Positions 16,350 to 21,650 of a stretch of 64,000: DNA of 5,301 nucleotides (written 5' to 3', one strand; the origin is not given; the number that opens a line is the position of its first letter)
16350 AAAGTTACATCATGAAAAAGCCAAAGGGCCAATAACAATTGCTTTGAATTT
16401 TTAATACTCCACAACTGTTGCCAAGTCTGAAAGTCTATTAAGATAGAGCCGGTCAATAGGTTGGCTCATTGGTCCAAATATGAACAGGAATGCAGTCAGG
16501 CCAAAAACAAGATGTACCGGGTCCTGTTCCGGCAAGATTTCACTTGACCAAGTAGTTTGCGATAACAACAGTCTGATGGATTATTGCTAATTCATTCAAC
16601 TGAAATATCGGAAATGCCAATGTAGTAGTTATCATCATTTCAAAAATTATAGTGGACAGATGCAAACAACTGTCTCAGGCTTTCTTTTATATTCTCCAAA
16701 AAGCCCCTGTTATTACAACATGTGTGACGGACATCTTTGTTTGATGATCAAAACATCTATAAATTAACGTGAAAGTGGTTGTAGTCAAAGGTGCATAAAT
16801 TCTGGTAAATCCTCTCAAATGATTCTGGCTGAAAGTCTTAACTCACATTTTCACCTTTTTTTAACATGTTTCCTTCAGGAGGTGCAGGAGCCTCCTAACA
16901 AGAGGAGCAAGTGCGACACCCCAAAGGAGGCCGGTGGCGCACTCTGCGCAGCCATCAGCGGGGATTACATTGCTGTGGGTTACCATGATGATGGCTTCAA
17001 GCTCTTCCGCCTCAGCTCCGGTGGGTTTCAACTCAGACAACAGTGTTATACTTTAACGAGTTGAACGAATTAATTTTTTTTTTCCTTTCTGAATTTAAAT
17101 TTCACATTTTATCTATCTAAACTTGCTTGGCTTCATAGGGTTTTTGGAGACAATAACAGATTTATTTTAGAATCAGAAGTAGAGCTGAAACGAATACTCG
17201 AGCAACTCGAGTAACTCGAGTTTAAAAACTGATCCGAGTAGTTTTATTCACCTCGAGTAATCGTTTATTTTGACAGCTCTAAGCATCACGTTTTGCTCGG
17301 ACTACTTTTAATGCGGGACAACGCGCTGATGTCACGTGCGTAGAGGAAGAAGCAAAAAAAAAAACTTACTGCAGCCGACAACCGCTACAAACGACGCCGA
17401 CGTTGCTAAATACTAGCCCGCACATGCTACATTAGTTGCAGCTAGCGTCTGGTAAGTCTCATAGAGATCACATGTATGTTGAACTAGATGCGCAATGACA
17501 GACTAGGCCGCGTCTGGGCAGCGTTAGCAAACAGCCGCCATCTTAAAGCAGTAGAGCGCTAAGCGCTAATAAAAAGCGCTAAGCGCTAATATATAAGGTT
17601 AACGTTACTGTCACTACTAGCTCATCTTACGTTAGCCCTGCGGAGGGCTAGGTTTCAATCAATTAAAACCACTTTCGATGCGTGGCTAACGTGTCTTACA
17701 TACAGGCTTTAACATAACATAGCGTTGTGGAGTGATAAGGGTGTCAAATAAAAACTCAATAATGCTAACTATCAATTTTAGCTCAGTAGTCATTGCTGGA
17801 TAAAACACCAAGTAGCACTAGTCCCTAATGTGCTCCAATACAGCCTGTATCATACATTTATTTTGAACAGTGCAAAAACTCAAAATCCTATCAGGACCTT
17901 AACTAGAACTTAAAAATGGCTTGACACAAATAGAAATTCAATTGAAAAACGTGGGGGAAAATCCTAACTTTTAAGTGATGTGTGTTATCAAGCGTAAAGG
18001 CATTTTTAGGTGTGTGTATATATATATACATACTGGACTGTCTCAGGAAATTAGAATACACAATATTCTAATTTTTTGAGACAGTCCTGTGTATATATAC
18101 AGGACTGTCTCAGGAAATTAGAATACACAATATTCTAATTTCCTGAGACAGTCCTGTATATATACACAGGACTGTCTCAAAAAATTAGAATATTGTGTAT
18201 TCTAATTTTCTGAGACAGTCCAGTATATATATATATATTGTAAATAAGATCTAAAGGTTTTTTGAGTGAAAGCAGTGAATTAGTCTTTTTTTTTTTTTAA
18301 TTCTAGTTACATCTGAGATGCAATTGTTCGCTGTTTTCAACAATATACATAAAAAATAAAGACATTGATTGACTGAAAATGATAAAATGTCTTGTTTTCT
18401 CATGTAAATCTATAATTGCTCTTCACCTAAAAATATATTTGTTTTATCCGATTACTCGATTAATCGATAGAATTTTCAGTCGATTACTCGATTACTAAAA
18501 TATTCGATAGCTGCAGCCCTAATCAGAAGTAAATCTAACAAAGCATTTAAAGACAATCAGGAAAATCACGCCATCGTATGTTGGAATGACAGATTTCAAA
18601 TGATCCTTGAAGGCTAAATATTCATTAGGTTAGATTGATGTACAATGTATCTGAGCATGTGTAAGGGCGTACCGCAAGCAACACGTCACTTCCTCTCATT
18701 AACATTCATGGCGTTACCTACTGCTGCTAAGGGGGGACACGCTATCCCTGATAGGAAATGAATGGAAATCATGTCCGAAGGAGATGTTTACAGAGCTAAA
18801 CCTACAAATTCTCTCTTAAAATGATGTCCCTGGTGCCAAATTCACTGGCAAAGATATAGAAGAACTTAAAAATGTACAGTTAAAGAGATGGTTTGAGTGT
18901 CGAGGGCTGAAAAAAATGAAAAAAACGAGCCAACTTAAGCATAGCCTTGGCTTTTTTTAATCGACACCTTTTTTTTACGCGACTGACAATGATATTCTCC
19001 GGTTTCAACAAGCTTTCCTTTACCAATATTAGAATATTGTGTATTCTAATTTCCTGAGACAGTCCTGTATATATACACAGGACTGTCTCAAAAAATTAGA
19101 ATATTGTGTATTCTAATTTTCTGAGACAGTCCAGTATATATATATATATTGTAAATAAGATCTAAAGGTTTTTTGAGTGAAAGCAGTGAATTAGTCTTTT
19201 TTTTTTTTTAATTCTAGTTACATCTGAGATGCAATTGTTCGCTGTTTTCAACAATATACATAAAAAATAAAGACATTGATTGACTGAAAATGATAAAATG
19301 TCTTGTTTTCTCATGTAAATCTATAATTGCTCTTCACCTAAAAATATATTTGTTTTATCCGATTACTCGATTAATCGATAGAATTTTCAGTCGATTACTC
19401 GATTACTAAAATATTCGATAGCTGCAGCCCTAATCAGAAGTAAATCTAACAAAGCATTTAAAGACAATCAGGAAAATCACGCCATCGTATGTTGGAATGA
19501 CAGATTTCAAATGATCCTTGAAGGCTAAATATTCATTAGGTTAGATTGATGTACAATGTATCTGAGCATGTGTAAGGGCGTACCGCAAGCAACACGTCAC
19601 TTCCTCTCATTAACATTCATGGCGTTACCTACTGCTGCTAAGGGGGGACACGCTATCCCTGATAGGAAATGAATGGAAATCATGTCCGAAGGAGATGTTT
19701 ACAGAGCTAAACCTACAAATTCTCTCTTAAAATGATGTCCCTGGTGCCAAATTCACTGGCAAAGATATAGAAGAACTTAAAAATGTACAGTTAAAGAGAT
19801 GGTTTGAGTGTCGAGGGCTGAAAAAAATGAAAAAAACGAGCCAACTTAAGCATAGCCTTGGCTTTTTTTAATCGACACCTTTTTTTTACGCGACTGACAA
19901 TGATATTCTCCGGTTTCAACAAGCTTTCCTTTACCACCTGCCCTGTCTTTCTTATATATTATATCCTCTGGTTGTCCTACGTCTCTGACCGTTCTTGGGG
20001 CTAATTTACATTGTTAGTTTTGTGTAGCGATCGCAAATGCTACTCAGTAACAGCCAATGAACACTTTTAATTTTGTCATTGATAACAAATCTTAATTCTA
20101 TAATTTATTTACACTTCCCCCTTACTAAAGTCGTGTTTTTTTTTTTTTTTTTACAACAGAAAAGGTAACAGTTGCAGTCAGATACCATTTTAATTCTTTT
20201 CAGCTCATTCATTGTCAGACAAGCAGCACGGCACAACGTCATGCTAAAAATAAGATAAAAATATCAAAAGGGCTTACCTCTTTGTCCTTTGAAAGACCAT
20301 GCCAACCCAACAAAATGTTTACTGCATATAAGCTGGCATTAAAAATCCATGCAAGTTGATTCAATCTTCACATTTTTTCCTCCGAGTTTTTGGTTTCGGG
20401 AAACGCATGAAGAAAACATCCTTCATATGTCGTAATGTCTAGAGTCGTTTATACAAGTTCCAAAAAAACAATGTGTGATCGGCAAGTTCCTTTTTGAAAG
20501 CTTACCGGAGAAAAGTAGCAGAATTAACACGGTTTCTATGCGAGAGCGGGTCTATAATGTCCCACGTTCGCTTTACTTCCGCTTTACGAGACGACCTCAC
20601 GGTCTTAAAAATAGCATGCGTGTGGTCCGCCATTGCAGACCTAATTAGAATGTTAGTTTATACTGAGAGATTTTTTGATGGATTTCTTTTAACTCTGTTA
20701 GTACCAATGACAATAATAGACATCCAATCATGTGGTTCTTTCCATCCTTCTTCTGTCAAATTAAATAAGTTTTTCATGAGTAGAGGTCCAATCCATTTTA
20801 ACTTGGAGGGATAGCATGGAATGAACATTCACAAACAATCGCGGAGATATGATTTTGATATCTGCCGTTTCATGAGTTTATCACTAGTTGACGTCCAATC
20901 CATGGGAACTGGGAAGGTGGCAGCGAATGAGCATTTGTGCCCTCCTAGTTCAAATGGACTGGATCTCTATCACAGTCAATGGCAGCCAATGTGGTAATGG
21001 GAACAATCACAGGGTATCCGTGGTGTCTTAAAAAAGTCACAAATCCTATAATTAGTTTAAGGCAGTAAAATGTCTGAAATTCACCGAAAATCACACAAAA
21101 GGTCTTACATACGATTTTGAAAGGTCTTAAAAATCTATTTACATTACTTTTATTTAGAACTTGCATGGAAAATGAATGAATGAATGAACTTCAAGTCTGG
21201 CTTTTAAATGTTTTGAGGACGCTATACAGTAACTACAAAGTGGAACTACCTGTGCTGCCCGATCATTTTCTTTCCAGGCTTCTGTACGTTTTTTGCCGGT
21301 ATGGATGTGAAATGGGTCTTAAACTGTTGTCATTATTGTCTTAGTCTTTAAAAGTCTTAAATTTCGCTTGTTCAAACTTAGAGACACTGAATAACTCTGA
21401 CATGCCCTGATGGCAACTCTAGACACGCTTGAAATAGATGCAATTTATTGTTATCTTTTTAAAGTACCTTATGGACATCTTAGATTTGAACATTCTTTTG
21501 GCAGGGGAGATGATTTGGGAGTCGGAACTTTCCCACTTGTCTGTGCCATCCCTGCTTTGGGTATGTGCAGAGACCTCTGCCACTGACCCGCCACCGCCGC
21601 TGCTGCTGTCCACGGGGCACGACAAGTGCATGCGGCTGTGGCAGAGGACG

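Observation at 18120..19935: Essentially identical 908-bp tandem duplication, a very recent event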

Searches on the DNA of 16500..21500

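Call 32: search_rna_families(source=window, start=16500, end=21500, threshold=evalue, max_evalue=0.1)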
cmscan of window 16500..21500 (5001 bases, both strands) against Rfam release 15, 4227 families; matches with E-value up to 0.1: 28.
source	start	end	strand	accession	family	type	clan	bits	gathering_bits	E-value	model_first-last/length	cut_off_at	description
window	18084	18172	-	RF00961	mir-581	Gene; miRNA;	-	50.9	100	1.1e-08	1-89/89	no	mir-581 microRNA precursor family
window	18084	18172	-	RF00906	MIR1120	Gene; miRNA;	-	45.7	86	2.7e-07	7-81/87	no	MIR1120/MIR1122 microRNA precursor family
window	18039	18150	-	RF04120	MIR5998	Gene; miRNA;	-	44.7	180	2.2e-07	1-173/173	no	MIR5998 microRNA precursor family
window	18086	18171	+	RF00869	mir-BART7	Gene; miRNA;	-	44.1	70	6.9e-07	1-84/84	no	mir-BART7 microRNA precursor family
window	18085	18170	-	RF00869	mir-BART7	Gene; miRNA;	-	43.2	70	1.2e-06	1-84/84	no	mir-BART7 microRNA precursor family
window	18081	18175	+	RF03722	MIR4378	Gene; miRNA;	-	40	90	4.7e-05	1-91/91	no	MIR4378 microRNA precursor family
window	18039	18150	+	RF04120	MIR5998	Gene; miRNA;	-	39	180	6.4e-06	1-173/173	no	MIR5998 microRNA precursor family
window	18121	18200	-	RF04154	mir-1277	Gene; miRNA;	-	38.7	81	6.2e-05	1-78/78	no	mir-1277 microRNA precursor family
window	18040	18149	-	RF03722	MIR4378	Gene; miRNA;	-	38.6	90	0.00011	1-91/91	no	MIR4378 microRNA precursor family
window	18088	18168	+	RF00717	mir-315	Gene; miRNA;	-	38.5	63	0.00017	1-83/83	no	mir-315 microRNA precursor family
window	18095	18161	-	RF03883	mir-9256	Gene; miRNA;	-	38.4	80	2.3e-05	1-67/67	no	mir-9256 microRNA precursor family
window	18122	18201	-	RF00717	mir-315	Gene; miRNA;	-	38.1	63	0.00021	1-83/83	no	mir-315 microRNA precursor family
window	18094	18160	-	RF03636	MIR4376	Gene; miRNA;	-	37.3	60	2.5e-05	1-88/88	no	MIR4376 microRNA precursor family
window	18081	18175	-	RF03522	mir-4850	Gene; miRNA;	-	36.5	93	4.2e-05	1-89/89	no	mir-4850 microRNA precursor family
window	18097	18159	+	RF00906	MIR1120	Gene; miRNA;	-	36.5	86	8.5e-05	1-87/87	no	MIR1120/MIR1122 microRNA precursor family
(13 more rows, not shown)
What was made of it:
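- On Rfam microRNA precursor families (mir-581, MIR1120 and others): All hits are generic long-hairpin matches on both strands (call 32).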

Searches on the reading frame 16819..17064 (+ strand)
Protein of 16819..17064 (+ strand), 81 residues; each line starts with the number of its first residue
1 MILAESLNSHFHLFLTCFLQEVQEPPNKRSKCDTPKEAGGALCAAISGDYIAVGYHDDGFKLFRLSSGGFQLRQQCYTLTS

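Call 13: find_encoding_contigs(protein=window:16819-17064:+, flank=10000, max_places=10)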
Protein window:16819-17064:+ (81 aa): no gene with exactly this product is on record in the collection.

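Call 28: search_protein_families(library=pfam, proteins=[window:16819-17064:+], max_evalue=0.01)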
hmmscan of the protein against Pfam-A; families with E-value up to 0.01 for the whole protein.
window:16819-17064:+ (81 aa): 0 families

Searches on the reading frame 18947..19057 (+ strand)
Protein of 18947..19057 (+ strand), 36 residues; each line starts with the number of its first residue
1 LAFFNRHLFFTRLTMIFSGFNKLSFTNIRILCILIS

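Call 10: find_encoding_contigs(protein=window:18947-19057:+, flank=10000, max_places=10)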
Protein window:18947-19057:+ (36 aa): no gene with exactly this product is on record in the collection.

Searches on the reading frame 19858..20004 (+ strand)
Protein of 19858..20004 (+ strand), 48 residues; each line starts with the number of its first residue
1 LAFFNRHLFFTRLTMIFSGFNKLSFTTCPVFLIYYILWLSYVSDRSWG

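Call 11: find_encoding_contigs(protein=window:19858-20004:+, flank=10000, max_places=10)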
Protein window:19858-20004:+ (48 aa): no gene with exactly this product is on record in the collection.
